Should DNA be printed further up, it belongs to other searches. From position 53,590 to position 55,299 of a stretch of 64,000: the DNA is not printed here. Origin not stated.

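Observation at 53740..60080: Complete F420 biosynthesis operon (cofE-cofD-cofC-fbiC, three ATGA overlaps) extended by an FrhB-family iron-sulfur flavoprotein gene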

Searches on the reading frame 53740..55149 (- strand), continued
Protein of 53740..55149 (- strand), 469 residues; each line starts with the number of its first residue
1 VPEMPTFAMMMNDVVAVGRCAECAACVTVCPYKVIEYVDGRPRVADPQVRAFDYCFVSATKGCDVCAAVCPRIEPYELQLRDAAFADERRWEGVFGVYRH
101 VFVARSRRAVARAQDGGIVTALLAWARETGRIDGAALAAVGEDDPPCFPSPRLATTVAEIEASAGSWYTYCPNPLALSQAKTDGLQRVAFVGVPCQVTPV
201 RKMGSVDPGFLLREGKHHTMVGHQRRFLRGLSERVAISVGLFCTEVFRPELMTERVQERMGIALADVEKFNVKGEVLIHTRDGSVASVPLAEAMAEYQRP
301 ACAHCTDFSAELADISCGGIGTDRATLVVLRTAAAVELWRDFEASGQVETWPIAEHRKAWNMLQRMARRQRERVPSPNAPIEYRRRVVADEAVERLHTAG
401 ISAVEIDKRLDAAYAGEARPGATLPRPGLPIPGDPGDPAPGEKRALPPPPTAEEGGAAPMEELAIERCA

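Call 24: search_solved_structures(query=A1, max_evalue=0.01, show_alignments=3)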
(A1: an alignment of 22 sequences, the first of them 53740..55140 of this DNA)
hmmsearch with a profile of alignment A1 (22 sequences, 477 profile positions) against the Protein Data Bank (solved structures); distinct sequences matched with E-value up to 0.01: 20.
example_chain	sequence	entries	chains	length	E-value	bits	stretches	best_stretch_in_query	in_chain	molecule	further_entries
6qgr_B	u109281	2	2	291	1.1e-49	172.8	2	232-377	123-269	Coenzyme F420 hydrogenase subunit beta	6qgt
6qii_B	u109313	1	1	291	1.8e-49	172.2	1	97-377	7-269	Coenzyme F420 hydrogenase subunit beta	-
3zfs_C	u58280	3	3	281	1.8e-49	172.1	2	96-209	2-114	F420-REDUCING HYDROGENASE, SUBUNIT BETA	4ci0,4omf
8riu_B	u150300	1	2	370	2.9e-49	171.5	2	9-209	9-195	Coenzyme F420 hydrogenase/dehydrogenase, beta subunit C terminus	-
8rja_E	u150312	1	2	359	3.1e-49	171.4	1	7-377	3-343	Coenzyme F420 hydrogenase/dehydrogenase, beta subunit C terminus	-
9r51_B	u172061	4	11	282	1.6e-47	165.7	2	233-377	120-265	F420-reducing [NiFe]-hydrogenase from Methanothermococcus thermolithotrophicus subunit bet | F420-reducing [NiFe]-hydrogenase from Methanothermococcus thermolit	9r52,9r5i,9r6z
7np8_A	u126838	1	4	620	1.9e-41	145.7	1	12-362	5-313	Coenzyme F420-dependent sulfite reductase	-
7npa_A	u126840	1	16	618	6.1e-41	144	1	12-361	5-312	Coenzyme F420-dependent sulfite reductase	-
9tn7_A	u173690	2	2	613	4.7e-40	141.1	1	13-367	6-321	Coenzyme F420 hydrogenase/dehydrogenase beta subunit domain protein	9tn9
7bkb_E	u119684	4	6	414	1.3e-10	44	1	105-171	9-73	Formate dehydrogenase, beta subunit (F420)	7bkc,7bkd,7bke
5dqr_A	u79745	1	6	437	1.3e-09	40.7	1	91-208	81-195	7-hydroxymethyl chlorophyll a reductase, chloroplastic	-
8rvu_E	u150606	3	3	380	2.5e-06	29.9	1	241-357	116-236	Formate dehydrogenase, beta subunit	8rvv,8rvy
9sw6_G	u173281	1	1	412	0.00038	22.7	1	17-80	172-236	Polyferredoxin protein MvhB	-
7bkb_L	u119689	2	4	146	0.00043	22.5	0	17-45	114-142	Formylmethanofuran dehydrogenase, subunit G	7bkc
9t1s_M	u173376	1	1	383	0.0012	21.1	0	241-353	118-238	formate dehydrogenase (coenzyme F420)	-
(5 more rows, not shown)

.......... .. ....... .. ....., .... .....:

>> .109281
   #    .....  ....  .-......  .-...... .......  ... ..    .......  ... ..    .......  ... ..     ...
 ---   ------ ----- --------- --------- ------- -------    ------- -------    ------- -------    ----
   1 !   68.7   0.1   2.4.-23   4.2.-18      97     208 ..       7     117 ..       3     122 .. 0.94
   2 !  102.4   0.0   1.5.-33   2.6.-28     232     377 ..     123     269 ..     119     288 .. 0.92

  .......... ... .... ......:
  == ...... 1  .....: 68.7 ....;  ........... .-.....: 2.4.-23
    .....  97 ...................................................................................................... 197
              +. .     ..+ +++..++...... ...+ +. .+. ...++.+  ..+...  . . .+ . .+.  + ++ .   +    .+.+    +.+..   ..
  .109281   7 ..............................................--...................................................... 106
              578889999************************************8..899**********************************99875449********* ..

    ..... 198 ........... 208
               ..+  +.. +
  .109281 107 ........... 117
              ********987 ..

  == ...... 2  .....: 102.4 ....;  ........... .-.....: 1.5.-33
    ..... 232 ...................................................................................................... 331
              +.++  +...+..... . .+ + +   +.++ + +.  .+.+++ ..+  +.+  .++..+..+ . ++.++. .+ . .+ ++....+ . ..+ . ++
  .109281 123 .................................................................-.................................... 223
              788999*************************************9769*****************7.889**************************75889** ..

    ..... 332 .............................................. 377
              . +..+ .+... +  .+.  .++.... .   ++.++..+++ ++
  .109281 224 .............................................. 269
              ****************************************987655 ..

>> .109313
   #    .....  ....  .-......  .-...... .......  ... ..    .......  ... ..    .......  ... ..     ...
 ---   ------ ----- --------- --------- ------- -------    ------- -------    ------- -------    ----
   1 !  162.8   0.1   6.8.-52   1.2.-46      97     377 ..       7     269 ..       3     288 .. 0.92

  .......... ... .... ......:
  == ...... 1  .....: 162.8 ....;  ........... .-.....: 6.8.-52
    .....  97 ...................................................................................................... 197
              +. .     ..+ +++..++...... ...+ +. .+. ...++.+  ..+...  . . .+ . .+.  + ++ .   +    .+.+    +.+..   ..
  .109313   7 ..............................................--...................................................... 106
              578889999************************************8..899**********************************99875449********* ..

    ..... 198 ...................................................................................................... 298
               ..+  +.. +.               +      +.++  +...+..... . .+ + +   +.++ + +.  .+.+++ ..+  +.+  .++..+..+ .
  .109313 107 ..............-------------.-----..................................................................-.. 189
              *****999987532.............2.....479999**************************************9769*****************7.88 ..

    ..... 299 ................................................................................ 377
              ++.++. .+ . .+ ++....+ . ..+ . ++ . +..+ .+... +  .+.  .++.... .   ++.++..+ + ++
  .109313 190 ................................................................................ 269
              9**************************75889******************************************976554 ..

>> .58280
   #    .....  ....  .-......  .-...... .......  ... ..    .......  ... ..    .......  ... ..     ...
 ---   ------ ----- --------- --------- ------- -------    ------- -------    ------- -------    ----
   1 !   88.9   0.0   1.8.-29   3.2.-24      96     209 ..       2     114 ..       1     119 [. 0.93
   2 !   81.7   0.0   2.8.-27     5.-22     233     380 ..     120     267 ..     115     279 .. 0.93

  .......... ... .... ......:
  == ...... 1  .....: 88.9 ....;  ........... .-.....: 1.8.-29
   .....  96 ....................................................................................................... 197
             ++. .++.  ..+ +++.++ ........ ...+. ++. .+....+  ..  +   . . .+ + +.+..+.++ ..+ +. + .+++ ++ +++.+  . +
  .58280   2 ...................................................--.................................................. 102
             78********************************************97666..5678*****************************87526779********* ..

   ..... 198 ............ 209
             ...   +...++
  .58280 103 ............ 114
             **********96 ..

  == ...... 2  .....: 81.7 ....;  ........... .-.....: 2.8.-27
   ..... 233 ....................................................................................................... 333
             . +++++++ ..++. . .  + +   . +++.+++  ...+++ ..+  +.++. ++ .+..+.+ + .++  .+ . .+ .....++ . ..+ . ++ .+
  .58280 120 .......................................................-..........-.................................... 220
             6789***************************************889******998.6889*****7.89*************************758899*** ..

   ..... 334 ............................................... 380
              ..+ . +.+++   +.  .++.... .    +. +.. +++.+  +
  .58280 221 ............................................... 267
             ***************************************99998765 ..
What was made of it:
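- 54088..54849 (-): FrhB core of FrhBL (FAD plus one [4Fe-4S]). Contains the motif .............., and the cluster ligands PC192-x47-C240-x58-C299-x2-C302. The HMMER alignment to FrhB chains 6qgr and 3zfs shows these motifs conserved (call 24).
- On HCAR / BciB-type ferredoxin-dependent chlorophyll reductases: HCAR (5dqr) has E = 1.3e-9, against 1e-49 for FrhB (call 24).
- The motifs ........, GVPCQ, GLFCTE and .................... align with FrhB (call 24). Sequence and fold similarity to the F420-using members is about 40 orders of magnitude stronger than to HCAR (call 24).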

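Call 29: search_protein_families(library=ncbifam, proteins=[L013:15324-16424:-, L024:11500-12726:+, L058:11178-12059:+, L011:9463-9849:+, L005:6092-7303:+, L039:251-703:+, L080:7907-9340:-, L033:14799-15476:+, L080:12096-13103:+], max_evalue=0.00001)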
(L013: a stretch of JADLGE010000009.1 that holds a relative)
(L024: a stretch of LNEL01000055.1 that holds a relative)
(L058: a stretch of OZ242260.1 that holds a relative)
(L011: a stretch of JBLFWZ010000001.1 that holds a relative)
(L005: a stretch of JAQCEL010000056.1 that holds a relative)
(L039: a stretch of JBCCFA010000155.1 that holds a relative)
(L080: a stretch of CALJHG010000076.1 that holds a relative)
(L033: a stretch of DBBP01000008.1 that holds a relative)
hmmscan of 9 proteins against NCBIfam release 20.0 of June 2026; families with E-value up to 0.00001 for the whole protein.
L013:15324-16424:- (366 aa): 15 families
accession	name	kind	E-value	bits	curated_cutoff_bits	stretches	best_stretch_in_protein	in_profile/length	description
TIGR03617.1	F420_MSMEG_2256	subfamily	3.8e-117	390.8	278.15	1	37-352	1-316/318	TIGR03617 family F420-dependent LLM class oxidoreductase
TIGR03559.1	F420_Rv3520c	subfamily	3.3e-32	111.8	335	1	31-323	13-313/325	LLM class F420-dependent oxidoreductase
TIGR03555.1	F420_mer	equivalog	5e-29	101.7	348.7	1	41-322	22-292/325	5,10-methylenetetrahydromethanopterin reductase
NF002619.0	PRK02271.1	equivalog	9.7e-28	97.4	276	1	24-322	7-293/329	5,10-methylenetetrahydromethanopterin reductase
TIGR03564.1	F420_MSMEG_4879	subfamily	8.4e-26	91.2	234.25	1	58-280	27-236/265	TIGR03564 family F420-dependent LLM class oxidoreductase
TIGR04024.1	F420_NP1902A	hypoth_equivalog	1.5e-23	83.1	345.4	1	27-336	11-309/330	TIGR04024 family LLM class F420-dependent oxidoreductase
TIGR03619.1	F420_Rv2161c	subfamily_domain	2.5e-22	79.6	166.9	1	25-251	17-232/247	TIGR03619 family F420-dependent LLM class oxidoreductase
TIGR03841.1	F420_Rv3093c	subfamily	5.2e-22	78.6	213.65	1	33-323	12-283/298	LLM class F420-dependent oxidoreductase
TIGR03857.1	F420_MSMEG_2249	hypoth_equivalog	2.9e-21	76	218.4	1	65-321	50-308/329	TIGR03857 family LLM class F420-dependent oxidoreductase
TIGR03621.1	F420_MSMEG_2516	subfamily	3.6e-16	59.1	213.15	1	29-208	12-183/295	TIGR03621 family F420-dependent LLM class oxidoreductase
TIGR03620.1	F420_MSMEG_4141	subfamily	7.8e-16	58.2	219.8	1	29-138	16-120/280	TIGR03620 family F420-dependent LLM class oxidoreductase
TIGR03560.1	F420_Rv1855c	subfamily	1e-15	58.2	231.4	1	53-227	47-218/227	TIGR03560 family F420-dependent LLM class oxidoreductase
TIGR03557.1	F420_G6P_family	subfamily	5.2e-09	35.7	210.4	1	61-198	53-185/316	TIGR03557 family F420-dependent LLM class oxidoreductase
TIGR03571.1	lucif_BA3436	subfamily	4.3e-08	32.8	303.9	1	53-147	65-159/304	TIGR03571 family LLM class oxidoreductase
TIGR04465.1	ArgArg_F420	equivalog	9.5e-06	24.9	470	0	57-243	96-274/364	F420-dependent hydroxymycolic acid dehydrogenase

L024:11500-12726:+ (408 aa): 25 families
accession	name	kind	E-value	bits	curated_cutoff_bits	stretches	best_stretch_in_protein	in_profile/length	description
TIGR03619.1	F420_Rv2161c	subfamily_domain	4e-30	105.2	166.9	1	70-257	4-202/247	TIGR03619 family F420-dependent LLM class oxidoreductase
TIGR04027.1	LLM_KPN_01858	hypoth_equivalog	5.6e-27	94.6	412.9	1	59-192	15-146/326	putative FMN-dependent luciferase-like monooxygenase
TIGR03560.1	F420_Rv1855c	subfamily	3.2e-26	92.5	231.4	1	57-228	7-183/227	TIGR03560 family F420-dependent LLM class oxidoreductase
TIGR03858.1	LLM_2I7G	subfamily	3.6e-24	85.3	462.25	1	58-394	20-335/337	Atu2307/SP_0267 family LLM class monooxygenase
TIGR04020.1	seco_metab_LLM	subfamily_domain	6.5e-24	84.7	244.45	1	57-259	12-213/341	MupA/Atu3671 family FMN-dependent luciferase-like monooxygenase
TIGR03558.1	oxido_grp_1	subfamily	8.5e-22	77.8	166.95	1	58-297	14-242/325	MsnO8 family LLM class oxidoreductase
TIGR03571.1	lucif_BA3436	subfamily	1.8e-19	70.2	303.9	1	49-259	16-227/304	TIGR03571 family LLM class oxidoreductase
NF052254.1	luciferase_Alph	exception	3.9e-19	69.1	600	1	40-255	1-209/354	luciferase subunit alpha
TIGR03557.1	F420_G6P_family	subfamily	9.8e-16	57.8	210.4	1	64-261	13-202/316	TIGR03557 family F420-dependent LLM class oxidoreductase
TIGR04465.1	ArgArg_F420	equivalog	6.6e-15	55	470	1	64-234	60-231/364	F420-dependent hydroxymycolic acid dehydrogenase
TIGR04036.1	LLM_CE1758_fam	subfamily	4.2e-14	52.1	479.1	1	56-218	20-179/355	CE1758 family FMN-dependent luciferase-like monooxygenase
TIGR03857.1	F420_MSMEG_2249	hypoth_equivalog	1.2e-13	51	218.4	1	64-238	14-176/329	TIGR03857 family LLM class F420-dependent oxidoreductase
NF052255.1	luciferase_Beta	exception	5.2e-13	48.7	500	1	40-294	1-249/325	luciferase subunit beta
NF002619.0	PRK02271.1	equivalog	1.1e-11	44.6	276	1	67-236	17-175/329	5,10-methylenetetrahydromethanopterin reductase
TIGR04021.1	LLM_DMSO2_sfnG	equivalog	1.2e-11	44.6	382.95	1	64-217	28-182/350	dimethylsulfone monooxygenase SfnG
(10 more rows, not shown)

L058:11178-12059:+ (293 aa): 4 families
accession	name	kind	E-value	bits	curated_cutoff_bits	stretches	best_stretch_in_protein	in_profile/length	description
TIGR03553.1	F420_FbiB_CTERM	equivalog_domain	1.5e-43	148.9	249.55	1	101-288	1-187/194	F420 biosynthesis protein FbiB, C-terminal domain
NF009810.0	PRK13294.1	equivalog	6.6e-43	147.2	304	1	93-286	248-440/449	coenzyme F420-0:L-glutamate ligase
TIGR02476.1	BluB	equivalog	2.7e-17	62.9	150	1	98-280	8-184/205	5,6-dimethylbenzimidazole synthase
NF003768.0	PRK05365.1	equivalog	7.8e-06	25.5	152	0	98-161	13-76/200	malonic semialdehyde reductase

L011:9463-9849:+ (128 aa): 3 families
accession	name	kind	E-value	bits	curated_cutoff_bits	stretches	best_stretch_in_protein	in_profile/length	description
TIGR03666.1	Rv2061_F420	subfamily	7.5e-35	119.5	84.9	1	2-127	3-127/132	PPOX class F420-dependent oxidoreductase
TIGR03667.1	Rv3369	hypoth_equivalog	4.2e-09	36.4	125.3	1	8-103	11-105/130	TIGR03667 family PPOX class F420-dependent oxidoreductase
TIGR03618.1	Rv1155_F420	subfamily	2.6e-08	34.1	79.05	1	11-102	8-101/127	TIGR03618 family F420-dependent PPOX class oxidoreductase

L005:6092-7303:+ (403 aa): 7 families
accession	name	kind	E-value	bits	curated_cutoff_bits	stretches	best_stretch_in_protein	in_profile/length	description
NF041294.1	Scnl_mescCoAtase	equivalog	7.3e-75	252.5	700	1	17-384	3-380/381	succinyl-CoA:mesaconate CoA-transferase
NF052585.1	SucGlutTfsCaiB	equivalog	7.3e-67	225.7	750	1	15-388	5-389/394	succinate--glutarate CoA-transferase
NF003809.0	PRK05398.1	subfamily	2.9e-51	174.4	442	2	16-218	3-205/416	formyl-CoA transferase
NF008511.0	PRK11430.1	equivalog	1.6e-49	169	522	1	13-383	5-375/381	CoA:oxalate CoA-transferase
NF002914.1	PRK03525.1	equivalog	1.8e-49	168.7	413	1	16-403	8-397/400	L-carnitine CoA-transferase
TIGR03253.1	oxalate_frc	equivalog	1e-47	162.8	504.2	2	17-217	3-203/416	formyl-CoA transferase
TIGR04253.1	mesacon_CoA_iso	equivalog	2.7e-21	76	725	1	18-392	3-389/403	2-methylfumaryl-CoA isomerase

L039:251-703:+ (150 aa): 1 family
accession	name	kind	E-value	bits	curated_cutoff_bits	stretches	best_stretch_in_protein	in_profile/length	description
NF005227.0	PRK06724.1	equivalog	3.6e-08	33.9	146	1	5-132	6-124/128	hypothetical protein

L080:7907-9340:- (477 aa): 0 families

L033:14799-15476:+ (225 aa): 0 families

L080:12096-13103:+ (335 aa): 4 families
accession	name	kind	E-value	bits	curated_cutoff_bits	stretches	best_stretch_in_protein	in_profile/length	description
TIGR03212.1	uraD_N-term-dom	equivalog_domain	8.5e-29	100.5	424.6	1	100-330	68-292/297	allantoinase PuuE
TIGR02764.1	spore_ybaN_pdaB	equivalog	4.8e-13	49.3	237.4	1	112-212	22-121/191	polysaccharide deacetylase family sporulation protein PdaB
TIGR03006.1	pepcterm_polyde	equivalog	1.7e-11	43.8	276.2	1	89-219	14-146/272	XrtA system polysaccharide deacetylase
TIGR02873.1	spore_ylxY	hypoth_equivalog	3.2e-09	36.4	391.5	1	81-210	71-198/268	probable sporulation protein, polysaccharide deacetylase family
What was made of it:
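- On Dehydro-F420-0 reductase (FbiB C-terminal domain / stand-alone NTR), for gene 48438-49220: The nitroreductase inside Nitrospinota F420 operons scores about the same, 148.9 (call 29).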

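Call 34: predict_structure(alignment_id=A1)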
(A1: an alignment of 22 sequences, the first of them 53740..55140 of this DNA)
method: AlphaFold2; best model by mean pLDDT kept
length: 466 residues; sequences in the alignment: 22
mean_pLDDT: 66.1   pTM: 0.72
mean pLDDT of the five models: 66.1, 65.5, 63.7, 62.7, 61.1
residues with pLDDT >= 90: 39; 70-90: 174; 50-70: 130; < 50: 123
segments of 3 or more residues with pLDDT < 50: 1-21, 24-26, 28-59, 141-145, 166-169, 241-245, 268-271, 293-316, 371-377, 421-429, 459-466
pLDDT, mean of each block of 10 residues (from residue 1): 41 41 48 43 44 43 63 63 68 79 72 81 93 69 57 86 53 71 82 66 77 81 75 74 51 74 57 66 66 39 40 51 80 89 92 81 64 50 76 89 90 70 45 65 82 76 32
secondary structure, 60 per line:
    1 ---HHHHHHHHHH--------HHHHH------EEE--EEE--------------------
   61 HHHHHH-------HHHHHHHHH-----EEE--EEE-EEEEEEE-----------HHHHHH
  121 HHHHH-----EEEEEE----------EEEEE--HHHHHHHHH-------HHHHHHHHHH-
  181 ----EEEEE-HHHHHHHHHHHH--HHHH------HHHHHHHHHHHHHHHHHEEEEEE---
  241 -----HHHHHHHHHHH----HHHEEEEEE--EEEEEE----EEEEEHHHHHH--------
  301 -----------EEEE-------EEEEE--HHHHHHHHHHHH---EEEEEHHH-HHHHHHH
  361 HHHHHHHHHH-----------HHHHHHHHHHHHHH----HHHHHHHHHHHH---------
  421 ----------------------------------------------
elements in order: H4-13 H22-26 E33-35 E38-40 H61-66 H74-82 E88-90 E93-95 E97-103 H115-125 E131-136 E147-151 H154-162 H170-179 E185-189 H191-202 H205-208 H215-231 E232-237 H246-256 E264-269 E272-277 E282-286 H287-292 E312-315 E323-327 H330-341 E345-349 H354-370 H382-395 H400-411
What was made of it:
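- On FrhB/FdhB superfamily ('FDRC', Pfam PF04422 + PF04432): The model is only of moderate confidence (mean pLDDT 66, call 34).
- Checked: In the model, residues ~382-411 are two helices (call 34).
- The structural model is only of moderate confidence: mean pLDDT 66, and below 50 over the ferredoxin domain (call 34).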
